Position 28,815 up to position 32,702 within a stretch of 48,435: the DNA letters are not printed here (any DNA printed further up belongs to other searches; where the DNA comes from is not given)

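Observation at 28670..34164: Candidate composite defence cassette: HhH-only RadC fragment, 1195-aa nuclease-methyltransferase fusion and Schlafen/AlbA_2-type putative ATPase-HTH protein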

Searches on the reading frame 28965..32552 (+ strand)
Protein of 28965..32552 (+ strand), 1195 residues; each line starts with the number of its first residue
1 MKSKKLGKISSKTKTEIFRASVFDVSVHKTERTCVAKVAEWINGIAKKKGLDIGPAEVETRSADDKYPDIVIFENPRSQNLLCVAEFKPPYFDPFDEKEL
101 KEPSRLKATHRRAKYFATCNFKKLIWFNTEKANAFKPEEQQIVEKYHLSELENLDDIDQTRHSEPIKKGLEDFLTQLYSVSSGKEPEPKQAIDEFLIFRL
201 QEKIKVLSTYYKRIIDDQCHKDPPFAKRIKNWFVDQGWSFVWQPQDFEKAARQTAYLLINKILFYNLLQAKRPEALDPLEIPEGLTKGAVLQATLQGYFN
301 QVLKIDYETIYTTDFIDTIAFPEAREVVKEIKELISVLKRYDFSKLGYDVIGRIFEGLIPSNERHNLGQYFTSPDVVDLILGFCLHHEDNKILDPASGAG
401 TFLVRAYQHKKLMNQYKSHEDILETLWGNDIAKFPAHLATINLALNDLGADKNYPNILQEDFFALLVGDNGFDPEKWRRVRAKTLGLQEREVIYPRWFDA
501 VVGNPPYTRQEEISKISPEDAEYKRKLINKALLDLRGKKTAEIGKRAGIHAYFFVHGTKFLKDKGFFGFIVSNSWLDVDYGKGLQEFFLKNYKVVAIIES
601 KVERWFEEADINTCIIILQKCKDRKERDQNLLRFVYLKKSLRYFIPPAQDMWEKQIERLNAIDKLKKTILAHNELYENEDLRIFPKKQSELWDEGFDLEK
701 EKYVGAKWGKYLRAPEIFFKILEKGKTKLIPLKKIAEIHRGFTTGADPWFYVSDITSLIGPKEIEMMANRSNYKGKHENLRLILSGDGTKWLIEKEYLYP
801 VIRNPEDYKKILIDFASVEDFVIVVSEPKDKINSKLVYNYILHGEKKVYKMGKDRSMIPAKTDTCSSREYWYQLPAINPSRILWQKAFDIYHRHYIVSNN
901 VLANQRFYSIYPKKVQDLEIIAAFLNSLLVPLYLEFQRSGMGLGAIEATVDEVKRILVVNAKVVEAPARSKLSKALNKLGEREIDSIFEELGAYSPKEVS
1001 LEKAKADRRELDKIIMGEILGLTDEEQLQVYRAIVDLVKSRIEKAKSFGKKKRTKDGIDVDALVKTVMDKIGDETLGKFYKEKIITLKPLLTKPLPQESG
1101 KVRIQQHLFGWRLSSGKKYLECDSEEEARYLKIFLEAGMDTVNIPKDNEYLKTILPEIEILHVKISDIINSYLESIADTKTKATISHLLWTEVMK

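Call 4: search_protein_families(library=pfam, proteins=[window:28965-32552:+], max_evalue=0.01)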
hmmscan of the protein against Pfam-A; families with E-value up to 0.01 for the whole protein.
window:28965-32552:+ (1195 aa): 3 families
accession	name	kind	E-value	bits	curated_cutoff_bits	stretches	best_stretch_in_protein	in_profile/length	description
PF02384.22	N6_Mtase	-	6.5e-22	78.7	20.4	1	348-658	3-267/311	N-6 DNA Methylase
PF07669.17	Eco57I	-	9.6e-21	75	25.3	1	425-606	2-171/171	Eco57I restriction-modification methylase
PF20473.4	MmeI_Mtase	-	2.9e-06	27.1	27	1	390-523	21-161/259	MmeI, DNA-methyltransferase domain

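Call 5: search_protein_families(library=padloc, proteins=[window:28965-32552:+], max_evalue=0.01)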
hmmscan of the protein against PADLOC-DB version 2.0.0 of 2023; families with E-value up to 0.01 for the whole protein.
window:28965-32552:+ (1195 aa): 50 families (the best 25 are shown)
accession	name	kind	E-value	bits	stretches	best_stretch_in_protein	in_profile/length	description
PDLC03606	REase_MTase_IIG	-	4.6e-52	175.3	2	61-753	46-689/935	Type IIG restriction enzyme-methyltransferase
PDLC03267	MTase_II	-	6.2e-29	99.3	2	368-637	14-230/539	Type II methyltransferase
PDLC03366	MTase_II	-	1.6e-26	91.2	3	472-627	79-230/568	Type II methyltransferase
PDLC04134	mad2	-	9.7e-23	78.7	1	64-626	38-451/492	mads_2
PDLC03612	REase_MTase_IIG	-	1.1e-19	68.1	1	498-628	807-922/1247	Type IIG restriction enzyme-methyltransferase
PDLC03335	MTase_II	-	1e-17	62.1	1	337-643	50-329/607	Type II methyltransferase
PDLC03604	REase_MTase_IIG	-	1.7e-17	60.8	1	496-624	533-651/1011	Type IIG restriction enzyme-methyltransferase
PDLC03630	REase_MTase_IIG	-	5.1e-17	59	2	199-429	192-452/1100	Type IIG restriction enzyme-methyltransferase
PDLC03313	MTase_II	-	2.5e-15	54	1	354-611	9-243/563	Type II methyltransferase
PDLC03026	MTase_I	-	3e-15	54.3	1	329-461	101-242/487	Type I methyltransferase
PDLC03021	MTase_I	-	2.4e-14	51.1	1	330-450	124-252/491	Type I methyltransferase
PDLC03248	MTase_II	-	4.2e-14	50.2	2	498-627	86-203/521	Type II methyltransferase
PDLC03318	MTase_II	-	2.3e-13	47.4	1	334-421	310-400/723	Type II methyltransferase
PDLC03347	MTase_II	-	2.9e-12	44.1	1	498-654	93-239/488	Type II methyltransferase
PDLC03035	MTase_I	-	3.9e-12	43.5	1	331-451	135-254/653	Type I methyltransferase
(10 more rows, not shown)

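Call 6: search_protein_families(library=ncbifam, proteins=[window:28965-32552:+], max_evalue=0.01)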
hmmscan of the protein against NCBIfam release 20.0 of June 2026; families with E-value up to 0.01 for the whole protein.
window:28965-32552:+ (1195 aa): 5 families
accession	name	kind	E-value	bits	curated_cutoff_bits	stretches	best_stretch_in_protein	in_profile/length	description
NF047738.1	antiphage_MADS2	equivalog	3.2e-18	65.4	720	2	333-421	276-362/654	methylation-associated defense system DNA methyltransferase MAD2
TIGR02987.1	met_A_Alw26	exception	6.7e-11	41.6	353.5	1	367-625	3-247/523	Alw26I/Eco31I/Esp3I family type II restriction adenine-specific DNA-methyltransferase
TIGR00497.1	hsdM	equivalog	2.3e-10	39.8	242.75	1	326-626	155-423/515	type I restriction-modification system subunit M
NF033452.1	BREX_1_MTaseX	exception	1.6e-05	23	500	1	495-629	505-625/1210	BREX-1 system adenine-specific DNA-methyltransferase PglX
NF033451.1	BREX_2_MTaseX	equivalog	0.0048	14.6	400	0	489-601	350-451/1185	BREX-2 system adenine-specific DNA-methyltransferase PglX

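Call 11: find_homologous_proteins(query=window:28965-32549:+, max_evalue=1e-10)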
Query window:28965-32549:+ (1195 aa): 1456 proteins with E <= 1e-10 among 8000 candidates; the best 120 are listed.
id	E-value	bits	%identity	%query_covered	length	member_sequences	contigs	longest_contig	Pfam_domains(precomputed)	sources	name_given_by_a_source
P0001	0.0e+0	2721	100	100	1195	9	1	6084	PF02384.23,PF07669.18,PF22837.2,PF20473.5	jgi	-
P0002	0.0e+0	2001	73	98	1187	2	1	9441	PF02384.23,PF07669.18,PF22837.2,PF20473.5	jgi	-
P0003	0.0e+0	1912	76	90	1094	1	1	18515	PF02384.23,PF07669.18,PF22837.2,PF20473.5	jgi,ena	-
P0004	0.0e+0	1912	77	90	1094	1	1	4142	PF02384.23,PF07669.18,PF22837.2,PF20473.5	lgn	-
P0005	0.0e+0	1796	73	90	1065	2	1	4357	PF02384.23,PF07669.18,PF22837.2,PF20473.5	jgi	jgi:hypothetical protein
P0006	0.0e+0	1786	65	99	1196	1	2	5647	PF02384.23,PF07669.18,PF22837.2,PF20473.5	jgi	jgi:type I restriction-modification system DNA methylase subunit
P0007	0.0e+0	1773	64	98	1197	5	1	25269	PF02384.23,PF07669.18,PF22837.2,PF20473.5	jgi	-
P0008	0.0e+0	1766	72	88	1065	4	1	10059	PF02384.23,PF07669.18,PF22837.2,PF20473.5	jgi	jgi:type I restriction-modification system DNA methylase subunit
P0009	0.0e+0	1765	69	100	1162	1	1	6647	PF02384.23,PF07669.18,PF22837.2,PF20473.5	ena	-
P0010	0.0e+0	1758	64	99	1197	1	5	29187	PF02384.23,PF07669.18,PF22837.2,PF20473.5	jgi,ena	-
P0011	0.0e+0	1758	64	98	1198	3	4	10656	PF02384.23,PF07669.18,PF22837.2,PF20473.5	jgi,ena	jgi:type I restriction-modification system DNA methylase subunit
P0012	0.0e+0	1755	67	100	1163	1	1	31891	PF02384.23,PF07669.18,PF22837.2,PF20473.5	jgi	jgi:type I restriction enzyme M protein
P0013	0.0e+0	1755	71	88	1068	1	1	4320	PF02384.23,PF07669.18,PF22837.2,PF20473.5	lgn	-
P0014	0.0e+0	1745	63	98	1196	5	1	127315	PF02384.23,PF07669.18,PF22837.2,PF20473.5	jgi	jgi:type I restriction-modification system DNA methylase subunit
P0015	0.0e+0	1743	65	100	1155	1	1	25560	PF02384.23,PF07669.18,PF22837.2,PF20473.5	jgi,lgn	-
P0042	0.0e+0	1645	61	100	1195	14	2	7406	PF02384.23,PF07669.18,PF22837.2,PF20473.5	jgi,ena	-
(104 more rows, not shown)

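Call 13: find_related_loci(query=A1, collection=genome_contigs, flank=10000)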
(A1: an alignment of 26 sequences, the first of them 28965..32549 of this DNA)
Query A1 (1195 aa) in genome_contigs; peptide patterns used: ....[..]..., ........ (x = any residue, [..] = any of these).
187 stretches matched a pattern; 124 encode a relative of the query (tblastn E <= 1e-3); the best 80 are kept; 80 distinct loci.
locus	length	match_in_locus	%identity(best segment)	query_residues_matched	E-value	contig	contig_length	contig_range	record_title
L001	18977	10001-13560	68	8-1195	0e+0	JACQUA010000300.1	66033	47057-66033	MAG: Chloroflexi bacterium isolate NC_groundwater_1425_Ag_S-0.65um_59_63 S_p65_S5_coassembly_k141_3740318, whole genome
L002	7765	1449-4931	64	4-1195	0e+0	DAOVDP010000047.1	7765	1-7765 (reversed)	MAG TPA_asm: Candidatus Latescibacterota bacterium isolate CSMAG_1060 CSMAG_1060_k141_1690967_length_7765_cov_18.0000, w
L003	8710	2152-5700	60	2-1195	0e+0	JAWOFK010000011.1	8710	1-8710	MAG: Dehalococcoidia bacterium isolate BLK6-1.bin.245 k191_2819313, whole genome shotgun sequence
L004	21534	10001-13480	62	1-1195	0e+0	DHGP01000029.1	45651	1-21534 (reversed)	MAG TPA_asm: Firmicutes bacterium UBA4795 UBA4795_contig_4277, whole genome shotgun sequence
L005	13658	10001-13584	64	4-1195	0e+0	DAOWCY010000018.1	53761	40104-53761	MAG TPA_asm: Candidatus Aminicenantes bacterium isolate CSMAG_1899 CSMAG_1899_k141_1032791_length_53761_cov_12.9912, who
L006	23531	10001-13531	63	21-1193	0e+0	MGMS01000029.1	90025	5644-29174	MAG: Chloroflexi bacterium RBG_13_51_36 RBG_13_scaffold_255, whole genome shotgun sequence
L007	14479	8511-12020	58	27-1195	0e+0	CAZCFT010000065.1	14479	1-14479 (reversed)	MAG TPA_asm: uncultured Ignavibacteriaceae bacterium isolate SRP118108_co4_512 genome assembly, contig: NODE_3608_length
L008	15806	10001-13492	59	2-1195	0e+0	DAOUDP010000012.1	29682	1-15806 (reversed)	MAG TPA_asm: Dehalococcoidia bacterium isolate M62_259 147389, whole genome shotgun sequence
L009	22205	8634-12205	64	6-1193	0e+0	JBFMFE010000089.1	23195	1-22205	MAG: bacterium isolate MAG263 MAG263_89, whole genome shotgun sequence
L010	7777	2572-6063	58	20-1194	0e+0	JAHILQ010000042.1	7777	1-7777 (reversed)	MAG: Nitrospinota bacterium isolate KR13_N2.mb.31 KR13_N2.mb.31_k141_55015, whole genome shotgun sequence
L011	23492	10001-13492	59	2-1195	0e+0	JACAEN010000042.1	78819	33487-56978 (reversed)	MAG: Chloroflexota bacterium isolate L.E.CH.35 k119_1671988, whole genome shotgun sequence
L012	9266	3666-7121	60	23-1195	0e+0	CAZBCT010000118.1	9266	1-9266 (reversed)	MAG TPA_asm: uncultured Candidatus Brocadia sp. isolate SRP323723_co1_49 genome assembly, contig: NODE_6325_length_9266_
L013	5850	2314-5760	58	21-1195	0e+0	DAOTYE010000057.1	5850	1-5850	MAG TPA_asm: Dehalococcoidales bacterium isolate H23_307 k115_926392, whole genome shotgun sequence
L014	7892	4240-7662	58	21-1195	0e+0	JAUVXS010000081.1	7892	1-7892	MAG: Dehalococcoidia bacterium isolate CSMAG_1222 CSMAG_1222_k141_892039_length_7892_cov_8.0000, whole genome shotgun se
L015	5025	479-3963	64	1-1195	0e+0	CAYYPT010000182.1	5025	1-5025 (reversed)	MAG TPA_asm: uncultured bacterium isolate binchicken_co184_744 genome assembly, contig: NODE_36019_length_5025_cov_9.141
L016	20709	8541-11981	58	21-1195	0e+0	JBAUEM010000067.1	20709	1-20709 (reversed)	MAG: Dehalococcoidia bacterium isolate MFD13097_ilm_asm_bin13 k127_162954, whole genome shotgun sequence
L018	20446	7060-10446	58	29-1195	0e+0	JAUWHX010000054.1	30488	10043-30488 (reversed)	MAG: bacterium isolate CSMAG_2279 CSMAG_2279_k141_91360_length_30488_cov_18.0000, whole genome shotgun sequence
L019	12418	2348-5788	58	21-1195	0e+0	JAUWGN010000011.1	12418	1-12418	MAG: Dehalococcoidia bacterium isolate CSMAG_2243 CSMAG_2243_k141_1327248_length_12418_cov_7.9875, whole genome shotgun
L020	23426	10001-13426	59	23-1195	0e+0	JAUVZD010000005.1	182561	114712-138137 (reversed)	MAG: Candidatus Coatesbacteria bacterium isolate CSMAG_1259 CSMAG_1259_k141_742141_length_182561_cov_99.9881, whole geno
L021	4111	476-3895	57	21-1195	0e+0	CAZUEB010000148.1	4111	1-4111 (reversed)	MAG TPA_asm: uncultured Dehalococcoidales bacterium isolate SRP098346_co1_299 genome assembly, contig: NODE_34299_length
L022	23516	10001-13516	57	3-1195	0e+0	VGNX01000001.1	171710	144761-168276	MAG: Chloroflexi bacterium isolate M_DeepCast_200m_m2_208 M_DeepCast_200m_m2_208_Ga0194113_10000018, whole genome shotgu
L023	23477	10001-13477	60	3-1195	0e+0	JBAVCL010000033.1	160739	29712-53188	MAG: Dehalococcoidia bacterium isolate MFD04490_ilm_asm_bin16 k127_81752, whole genome shotgun sequence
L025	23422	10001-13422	61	21-1195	0e+0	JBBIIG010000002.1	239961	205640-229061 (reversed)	MAG: bacterium isolate BR1S70218_bin_133 NODE_46_length_239961_cov_6.040120, whole genome shotgun sequence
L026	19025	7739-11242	56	1-1195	0e+0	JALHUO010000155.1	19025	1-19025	MAG: Dehalococcoidia bacterium isolate PFL52 seq_3192127, whole genome shotgun sequence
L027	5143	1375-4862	61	23-1195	0e+0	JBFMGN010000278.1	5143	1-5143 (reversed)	MAG: Spirochaetota bacterium isolate MAG298 MAG298_278, whole genome shotgun sequence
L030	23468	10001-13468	55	1-1195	0e+0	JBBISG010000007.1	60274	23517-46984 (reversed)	MAG: Nitrospirota bacterium isolate BQF270218_bin_368 NODE_356_length_60274_cov_3.04333, whole genome shotgun sequence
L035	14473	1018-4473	54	13-1195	0e+0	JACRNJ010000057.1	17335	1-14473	MAG: Deltaproteobacteria bacterium isolate NC_groundwater_1932_Pr3_S-0.2um_42_6 scaffold_365091, whole genome shotgun se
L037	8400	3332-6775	53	20-1195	0e+0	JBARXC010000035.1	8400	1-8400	MAG: bacterium isolate MFD12922_ilm_asm_bin33 k127_142137, whole genome shotgun sequence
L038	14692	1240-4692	52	6-1195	0e+0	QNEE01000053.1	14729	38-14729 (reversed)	MAG: bacterium isolate B46_G16 B46_Guay16_scaffold_02390, whole genome shotgun sequence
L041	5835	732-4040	53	16-1195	0e+0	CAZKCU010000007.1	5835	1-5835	MAG TPA_asm: uncultured Candidatus Saccharibacteria bacterium isolate binchicken_co89_20 genome assembly, contig: NODE_2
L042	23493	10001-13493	59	4-1195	0e+0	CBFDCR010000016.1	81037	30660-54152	MAG TPA_asm: uncultured bacterium isolate SRR26215683_binner23_Refined_38 genome assembly, contig: ERZ25073488.50, whole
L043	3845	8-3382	54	37-1195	0e+0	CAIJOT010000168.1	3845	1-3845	MAG: uncultured delta proteobacterium isolate AlinenSediments_bin-2384 genome assembly, contig: bin-2384:168/342, whole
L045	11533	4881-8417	57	3-1195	0e+0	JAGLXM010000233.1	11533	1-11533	MAG: Candidatus Bipolaricaulota bacterium isolate RS_12_53 ZL285.bin.53.fa_233, whole genome shotgun sequence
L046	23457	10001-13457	59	21-1195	0e+0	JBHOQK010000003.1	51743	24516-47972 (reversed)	MAG: Dehalococcoidia bacterium isolate C0_12 k141_19305, whole genome shotgun sequence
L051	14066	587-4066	51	9-1195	0e+0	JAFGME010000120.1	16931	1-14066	MAG: Bacteroidales bacterium isolate Zod_Metabat.457 k87_4150580, whole genome shotgun sequence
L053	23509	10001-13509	63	4-1195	0e+0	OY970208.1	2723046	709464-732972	MAG: uncultured candidate division Zixibacteria bacterium isolate MFD04408.bin.1.44 genome assembly, chromosome: 1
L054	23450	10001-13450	59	21-1195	0e+0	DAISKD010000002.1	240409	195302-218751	MAG TPA_asm: Chloroflexota bacterium isolate CTOTU21513 NODE_34_length_240409_cov_16.869260, whole genome shotgun sequen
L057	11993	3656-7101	61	21-1195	0e+0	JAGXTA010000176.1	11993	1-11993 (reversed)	MAG: Deltaproteobacteria bacterium isolate CROMO_BS_46_3 c_000000988900, whole genome shotgun sequence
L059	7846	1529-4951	50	1-1195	0e+0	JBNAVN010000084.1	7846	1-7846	MAG: bacterium isolate Kamch4342-D-MF-039 bin23.fa-84, whole genome shotgun sequence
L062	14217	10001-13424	54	21-1195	0e+0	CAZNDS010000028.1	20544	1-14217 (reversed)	MAG TPA_asm: uncultured Ignavibacteriaceae bacterium isolate SRP257756_co1_124 genome assembly, contig: NODE_2080_length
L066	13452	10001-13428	51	20-1195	0e+0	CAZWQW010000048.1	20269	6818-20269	MAG TPA_asm: uncultured bacterium isolate binchicken_co27_440 genome assembly, contig: NODE_4674_length_20269_cov_14.557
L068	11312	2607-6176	55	4-1195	0e+0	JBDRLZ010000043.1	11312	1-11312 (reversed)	MAG: bacterium isolate MEGAHIT-group-1.804 k141_4304044, whole genome shotgun sequence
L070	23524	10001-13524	67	21-1195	0e+0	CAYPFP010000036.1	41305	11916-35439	MAG TPA_asm: uncultured Planctomycetota bacterium isolate SRP257756_co1_239 genome assembly, contig: NODE_534_length_413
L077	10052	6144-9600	64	23-1195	0e+0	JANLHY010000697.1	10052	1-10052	MAG: Candidatus Brocadiaceae bacterium isolate S40-1 k99_24421, whole genome shotgun sequence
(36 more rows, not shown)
